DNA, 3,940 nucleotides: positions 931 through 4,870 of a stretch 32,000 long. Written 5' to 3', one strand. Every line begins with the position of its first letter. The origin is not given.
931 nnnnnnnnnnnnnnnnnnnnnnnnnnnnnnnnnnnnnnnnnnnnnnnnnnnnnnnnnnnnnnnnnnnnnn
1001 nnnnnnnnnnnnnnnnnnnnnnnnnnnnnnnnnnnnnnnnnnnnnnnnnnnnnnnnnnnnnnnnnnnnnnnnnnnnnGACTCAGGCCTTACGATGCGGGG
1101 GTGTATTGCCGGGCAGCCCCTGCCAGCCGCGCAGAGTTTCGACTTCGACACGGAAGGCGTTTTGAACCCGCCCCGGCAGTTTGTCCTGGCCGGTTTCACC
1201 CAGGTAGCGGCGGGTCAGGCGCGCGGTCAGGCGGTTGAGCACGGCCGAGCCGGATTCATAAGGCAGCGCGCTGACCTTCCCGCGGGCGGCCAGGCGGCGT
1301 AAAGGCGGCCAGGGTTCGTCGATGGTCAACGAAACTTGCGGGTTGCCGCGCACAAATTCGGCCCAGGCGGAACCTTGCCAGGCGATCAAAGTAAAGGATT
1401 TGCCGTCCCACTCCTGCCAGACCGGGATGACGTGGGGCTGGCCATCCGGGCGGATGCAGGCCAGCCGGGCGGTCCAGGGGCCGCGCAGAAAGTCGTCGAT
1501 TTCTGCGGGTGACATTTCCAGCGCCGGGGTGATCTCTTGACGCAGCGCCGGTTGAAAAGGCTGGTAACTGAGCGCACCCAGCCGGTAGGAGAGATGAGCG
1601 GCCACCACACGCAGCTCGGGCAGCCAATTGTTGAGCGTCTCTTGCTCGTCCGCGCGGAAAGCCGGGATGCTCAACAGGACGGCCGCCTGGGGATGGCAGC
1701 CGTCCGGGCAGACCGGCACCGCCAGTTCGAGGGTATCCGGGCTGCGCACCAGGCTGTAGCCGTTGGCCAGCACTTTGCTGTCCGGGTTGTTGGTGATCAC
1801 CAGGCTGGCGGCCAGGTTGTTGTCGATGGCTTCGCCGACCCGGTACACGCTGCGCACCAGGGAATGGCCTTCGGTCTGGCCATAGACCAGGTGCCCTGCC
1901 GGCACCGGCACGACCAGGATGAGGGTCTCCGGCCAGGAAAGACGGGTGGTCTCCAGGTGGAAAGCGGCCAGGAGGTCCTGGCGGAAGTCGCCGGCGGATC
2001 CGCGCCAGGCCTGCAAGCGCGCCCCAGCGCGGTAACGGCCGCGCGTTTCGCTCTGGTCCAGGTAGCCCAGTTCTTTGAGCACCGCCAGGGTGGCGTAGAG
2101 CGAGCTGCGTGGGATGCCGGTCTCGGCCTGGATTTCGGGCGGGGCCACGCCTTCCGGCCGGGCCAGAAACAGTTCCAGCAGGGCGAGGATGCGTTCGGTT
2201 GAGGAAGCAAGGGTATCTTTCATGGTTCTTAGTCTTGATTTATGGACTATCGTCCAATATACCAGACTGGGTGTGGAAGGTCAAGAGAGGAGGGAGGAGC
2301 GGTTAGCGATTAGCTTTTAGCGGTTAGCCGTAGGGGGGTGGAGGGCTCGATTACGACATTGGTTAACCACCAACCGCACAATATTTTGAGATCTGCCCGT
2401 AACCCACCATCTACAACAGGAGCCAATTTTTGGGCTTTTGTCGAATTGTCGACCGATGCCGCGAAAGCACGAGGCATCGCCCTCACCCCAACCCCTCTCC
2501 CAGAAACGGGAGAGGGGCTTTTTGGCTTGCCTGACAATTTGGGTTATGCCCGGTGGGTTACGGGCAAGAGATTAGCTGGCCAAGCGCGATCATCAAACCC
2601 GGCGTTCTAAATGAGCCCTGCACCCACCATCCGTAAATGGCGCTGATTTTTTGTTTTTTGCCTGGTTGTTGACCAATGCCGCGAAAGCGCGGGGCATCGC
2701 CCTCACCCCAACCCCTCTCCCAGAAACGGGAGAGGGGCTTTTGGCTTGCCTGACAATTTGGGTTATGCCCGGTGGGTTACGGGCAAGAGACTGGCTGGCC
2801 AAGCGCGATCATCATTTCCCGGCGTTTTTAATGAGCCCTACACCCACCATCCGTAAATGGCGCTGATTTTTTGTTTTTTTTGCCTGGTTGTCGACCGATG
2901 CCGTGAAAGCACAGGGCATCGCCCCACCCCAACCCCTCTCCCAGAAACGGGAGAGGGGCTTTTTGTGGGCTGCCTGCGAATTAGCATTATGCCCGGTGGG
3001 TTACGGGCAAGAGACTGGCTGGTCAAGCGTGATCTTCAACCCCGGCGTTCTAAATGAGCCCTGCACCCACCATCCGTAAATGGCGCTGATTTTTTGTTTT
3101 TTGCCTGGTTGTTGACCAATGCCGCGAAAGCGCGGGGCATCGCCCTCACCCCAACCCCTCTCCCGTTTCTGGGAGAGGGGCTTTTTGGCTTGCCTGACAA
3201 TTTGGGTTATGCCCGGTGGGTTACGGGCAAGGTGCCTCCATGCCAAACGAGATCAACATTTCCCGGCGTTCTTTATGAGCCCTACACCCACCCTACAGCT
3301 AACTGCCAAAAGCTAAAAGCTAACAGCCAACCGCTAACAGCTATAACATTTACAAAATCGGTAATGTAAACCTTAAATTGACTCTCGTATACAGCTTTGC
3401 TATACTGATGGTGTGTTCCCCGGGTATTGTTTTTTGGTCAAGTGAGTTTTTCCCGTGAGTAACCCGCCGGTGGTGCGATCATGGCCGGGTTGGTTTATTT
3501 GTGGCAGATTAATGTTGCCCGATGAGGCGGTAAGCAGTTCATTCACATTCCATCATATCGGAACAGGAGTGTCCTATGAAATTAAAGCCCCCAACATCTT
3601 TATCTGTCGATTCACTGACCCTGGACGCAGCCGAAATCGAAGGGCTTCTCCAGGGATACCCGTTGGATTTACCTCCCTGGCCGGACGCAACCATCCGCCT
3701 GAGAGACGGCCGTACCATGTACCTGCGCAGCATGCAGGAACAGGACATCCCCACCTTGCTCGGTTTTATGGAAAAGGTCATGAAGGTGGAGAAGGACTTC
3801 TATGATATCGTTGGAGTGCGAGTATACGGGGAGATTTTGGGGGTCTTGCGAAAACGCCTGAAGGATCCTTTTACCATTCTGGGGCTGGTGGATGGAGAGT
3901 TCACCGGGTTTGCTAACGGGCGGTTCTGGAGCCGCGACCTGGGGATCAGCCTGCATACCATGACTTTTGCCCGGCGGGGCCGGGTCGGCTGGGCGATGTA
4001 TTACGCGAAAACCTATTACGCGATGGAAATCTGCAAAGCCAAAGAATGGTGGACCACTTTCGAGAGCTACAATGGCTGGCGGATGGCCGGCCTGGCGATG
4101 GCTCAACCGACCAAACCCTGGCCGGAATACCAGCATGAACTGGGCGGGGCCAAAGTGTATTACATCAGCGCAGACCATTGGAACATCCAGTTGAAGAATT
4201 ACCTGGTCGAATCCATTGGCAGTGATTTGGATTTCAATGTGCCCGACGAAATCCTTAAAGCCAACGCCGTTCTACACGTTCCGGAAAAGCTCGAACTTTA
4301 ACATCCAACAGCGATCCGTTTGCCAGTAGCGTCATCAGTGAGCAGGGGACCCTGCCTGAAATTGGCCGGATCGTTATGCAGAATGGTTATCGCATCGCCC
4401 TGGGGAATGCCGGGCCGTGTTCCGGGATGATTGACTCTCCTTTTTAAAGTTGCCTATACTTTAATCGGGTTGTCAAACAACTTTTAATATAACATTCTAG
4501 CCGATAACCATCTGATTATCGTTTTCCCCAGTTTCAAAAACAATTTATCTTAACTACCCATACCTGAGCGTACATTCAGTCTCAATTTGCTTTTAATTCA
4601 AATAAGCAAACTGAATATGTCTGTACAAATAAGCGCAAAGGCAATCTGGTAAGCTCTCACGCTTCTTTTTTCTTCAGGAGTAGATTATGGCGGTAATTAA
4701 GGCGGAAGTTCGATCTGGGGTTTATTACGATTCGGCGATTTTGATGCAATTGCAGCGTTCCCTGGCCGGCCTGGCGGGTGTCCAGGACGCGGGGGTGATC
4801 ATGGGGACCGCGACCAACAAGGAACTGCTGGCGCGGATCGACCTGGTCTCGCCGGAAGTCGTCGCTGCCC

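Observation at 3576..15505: Unusual catabolic island: FdrA + YlbE(DUF1116) without YlbF or carbamate kinase, joined to a double cyclase, a CoxMSL-type Mo-hydroxylase, CoxG and an NCS2 nucleobase permease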

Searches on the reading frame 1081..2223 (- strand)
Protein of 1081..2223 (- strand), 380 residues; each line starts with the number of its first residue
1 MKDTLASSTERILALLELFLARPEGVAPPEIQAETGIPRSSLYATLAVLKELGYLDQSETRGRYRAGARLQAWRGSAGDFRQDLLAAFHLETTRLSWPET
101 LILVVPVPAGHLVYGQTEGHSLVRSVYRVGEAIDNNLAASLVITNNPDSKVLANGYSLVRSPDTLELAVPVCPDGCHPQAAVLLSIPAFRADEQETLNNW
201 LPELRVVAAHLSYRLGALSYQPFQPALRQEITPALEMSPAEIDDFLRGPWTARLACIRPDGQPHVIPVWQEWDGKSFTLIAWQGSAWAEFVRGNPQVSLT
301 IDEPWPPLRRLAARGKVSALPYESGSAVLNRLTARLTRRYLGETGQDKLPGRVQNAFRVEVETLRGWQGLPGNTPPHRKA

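Call 6: search_protein_families(library=pfam, proteins=[window:1081-2223:-], max_evalue=10)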
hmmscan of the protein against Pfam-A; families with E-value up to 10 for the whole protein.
window:1081-2223:- (380 aa): 8 families
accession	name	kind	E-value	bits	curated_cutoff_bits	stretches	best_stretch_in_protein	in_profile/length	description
PF01243.27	PNPOx_N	-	4.8e-12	46.7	28.1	1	240-367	3-119/120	Pyridoxamine 5'-phosphate oxidase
PF09339.16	HTH_IclR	-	1.1e-10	41.6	22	1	8-58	1-51/52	IclR helix-turn-helix domain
PF12840.13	HTH_20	-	7.2e-05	23.1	27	1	11-53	8-46/51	Helix-turn-helix domain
PF12802.13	MarR_2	-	0.00062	20.3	27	1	19-60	14-55/61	MarR family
PF12900.13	Pyridox_ox_2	-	0.0011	19.3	27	1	239-303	2-64/140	Pyridoxamine 5'-phosphate oxidase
PF01978.25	TrmB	-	0.019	15.3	25.6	1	29-61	26-58/68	Sugar-specific transcriptional regulator TrmB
PF25213.1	HVO_A0261_N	-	0.17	12.2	35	1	4-66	6-63/86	HVO_A0261 N-terminal domain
PF14394.12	DUF4423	-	0.34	11.1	30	1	10-67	21-77/165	Domain of unknown function (DUF4423)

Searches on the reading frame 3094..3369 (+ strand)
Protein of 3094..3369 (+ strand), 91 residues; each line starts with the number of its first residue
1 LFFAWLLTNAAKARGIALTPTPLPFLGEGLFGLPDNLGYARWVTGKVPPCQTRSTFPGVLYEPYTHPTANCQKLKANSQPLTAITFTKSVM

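Call 6: search_protein_families(library=pfam, proteins=[window:3094-3369:+], max_evalue=10)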
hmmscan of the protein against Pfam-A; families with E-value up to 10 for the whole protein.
window:3094-3369:+ (91 aa): 1 family
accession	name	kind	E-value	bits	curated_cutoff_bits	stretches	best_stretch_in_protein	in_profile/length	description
PF19611.4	DUF6116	-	0.074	13.5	27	1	18-44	23-48/50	Family of unknown function (DUF6116)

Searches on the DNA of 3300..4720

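Call 74: search_rna_families(source=window, start=3300, end=4720, threshold=evalue, max_evalue=1)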
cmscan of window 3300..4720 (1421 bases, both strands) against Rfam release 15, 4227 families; matches with E-value up to 1: 0.
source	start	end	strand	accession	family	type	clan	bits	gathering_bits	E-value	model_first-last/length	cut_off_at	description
